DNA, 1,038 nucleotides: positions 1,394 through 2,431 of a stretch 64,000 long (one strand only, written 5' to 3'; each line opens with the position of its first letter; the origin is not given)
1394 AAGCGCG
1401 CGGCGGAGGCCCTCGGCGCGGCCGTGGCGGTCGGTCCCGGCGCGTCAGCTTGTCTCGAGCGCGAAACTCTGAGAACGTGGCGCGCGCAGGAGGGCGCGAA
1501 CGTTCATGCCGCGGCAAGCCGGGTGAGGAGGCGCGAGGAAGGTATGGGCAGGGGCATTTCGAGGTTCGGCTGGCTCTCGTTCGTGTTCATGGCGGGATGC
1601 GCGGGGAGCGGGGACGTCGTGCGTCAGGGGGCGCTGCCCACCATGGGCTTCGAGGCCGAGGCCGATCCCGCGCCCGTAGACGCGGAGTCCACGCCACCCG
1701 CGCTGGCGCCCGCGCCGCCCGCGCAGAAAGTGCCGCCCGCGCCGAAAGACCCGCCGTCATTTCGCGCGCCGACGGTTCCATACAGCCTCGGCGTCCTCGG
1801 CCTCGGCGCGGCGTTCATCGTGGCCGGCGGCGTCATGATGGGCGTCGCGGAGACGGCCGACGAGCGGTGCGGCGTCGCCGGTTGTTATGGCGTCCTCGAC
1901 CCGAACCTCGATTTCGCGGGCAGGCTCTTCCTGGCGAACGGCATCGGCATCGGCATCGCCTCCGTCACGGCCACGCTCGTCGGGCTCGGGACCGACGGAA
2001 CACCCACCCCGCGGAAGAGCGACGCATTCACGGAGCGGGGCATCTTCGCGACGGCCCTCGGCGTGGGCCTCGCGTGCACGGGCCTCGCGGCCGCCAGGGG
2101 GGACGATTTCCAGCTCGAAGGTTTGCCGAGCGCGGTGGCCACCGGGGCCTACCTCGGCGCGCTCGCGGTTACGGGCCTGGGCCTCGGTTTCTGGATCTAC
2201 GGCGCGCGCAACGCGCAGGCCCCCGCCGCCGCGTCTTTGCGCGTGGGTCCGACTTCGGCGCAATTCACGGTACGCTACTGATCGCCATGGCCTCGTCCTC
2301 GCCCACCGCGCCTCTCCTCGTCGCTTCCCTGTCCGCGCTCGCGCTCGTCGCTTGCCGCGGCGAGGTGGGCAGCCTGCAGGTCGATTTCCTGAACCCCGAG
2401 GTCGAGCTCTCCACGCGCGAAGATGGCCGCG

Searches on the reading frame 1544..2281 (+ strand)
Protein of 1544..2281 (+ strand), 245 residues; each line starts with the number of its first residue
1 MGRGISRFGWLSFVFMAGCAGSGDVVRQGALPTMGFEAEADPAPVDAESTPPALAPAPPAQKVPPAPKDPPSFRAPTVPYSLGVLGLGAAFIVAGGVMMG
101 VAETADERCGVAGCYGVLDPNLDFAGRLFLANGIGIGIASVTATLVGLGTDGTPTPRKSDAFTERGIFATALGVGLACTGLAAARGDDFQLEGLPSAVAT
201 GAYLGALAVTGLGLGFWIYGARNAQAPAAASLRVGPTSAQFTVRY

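Call 55: search_protein_families(library=pfam, proteins=[window:1544-2281:+], max_evalue=0.01)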
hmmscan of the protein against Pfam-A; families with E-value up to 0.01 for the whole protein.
window:1544-2281:+ (245 aa): 0 families

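Call 62: find_homologous_proteins(query=window:1544-2278:+)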
Query window:1544-2278:+ (245 aa): 11 proteins with E <= 0.001 among 8000 candidates.
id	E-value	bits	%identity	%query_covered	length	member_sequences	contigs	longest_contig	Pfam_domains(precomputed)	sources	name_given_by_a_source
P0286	4.5e-153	526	100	100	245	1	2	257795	-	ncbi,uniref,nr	ncbi:hypothetical protein [Polyangium jinanense]|uniref:Uncharacterized protein n=1 Tax=Polyangium j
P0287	8.3e-98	345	89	71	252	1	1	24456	-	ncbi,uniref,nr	ncbi:hypothetical protein [Polyangium sp. 15x6]|uniref:hypothetical protein n=1 Tax=Polyangium sp. 1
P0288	1.4e-72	262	71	70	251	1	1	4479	-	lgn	-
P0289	2.1e-72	261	72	70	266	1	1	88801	-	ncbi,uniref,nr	ncbi:hypothetical protein [Polyangium sp. y55x31]|uniref:hypothetical protein n=1 Tax=Polyangium sp.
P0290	3.7e-66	241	60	85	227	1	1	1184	-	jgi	jgi:hypothetical protein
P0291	9.9e-64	233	64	73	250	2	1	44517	-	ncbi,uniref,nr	ncbi:hypothetical protein [Polyangium fumosum]|uniref:hypothetical protein n=1 Tax=Polyangium fumosu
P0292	6.1e-62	227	65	69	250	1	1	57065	-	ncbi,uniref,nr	ncbi:hypothetical protein [Polyangium sp. 6x1]|uniref:hypothetical protein n=1 Tax=Polyangium sp. 6x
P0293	2.8e-61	225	62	70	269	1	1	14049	-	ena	-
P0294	4.6e-59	218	63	69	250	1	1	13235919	-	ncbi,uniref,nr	ncbi:hypothetical protein [Polyangium mundeleinium]|uniref:Uncharacterized protein n=1 Tax=Polyangiu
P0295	1.8e-58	216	62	69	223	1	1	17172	-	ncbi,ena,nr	ncbi:MAG TPA: hypothetical protein VM694_21685 [Polyangium sp.]|nr:hypothetical protein [Polyangium 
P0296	1.2e-52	197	54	78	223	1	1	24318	-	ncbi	-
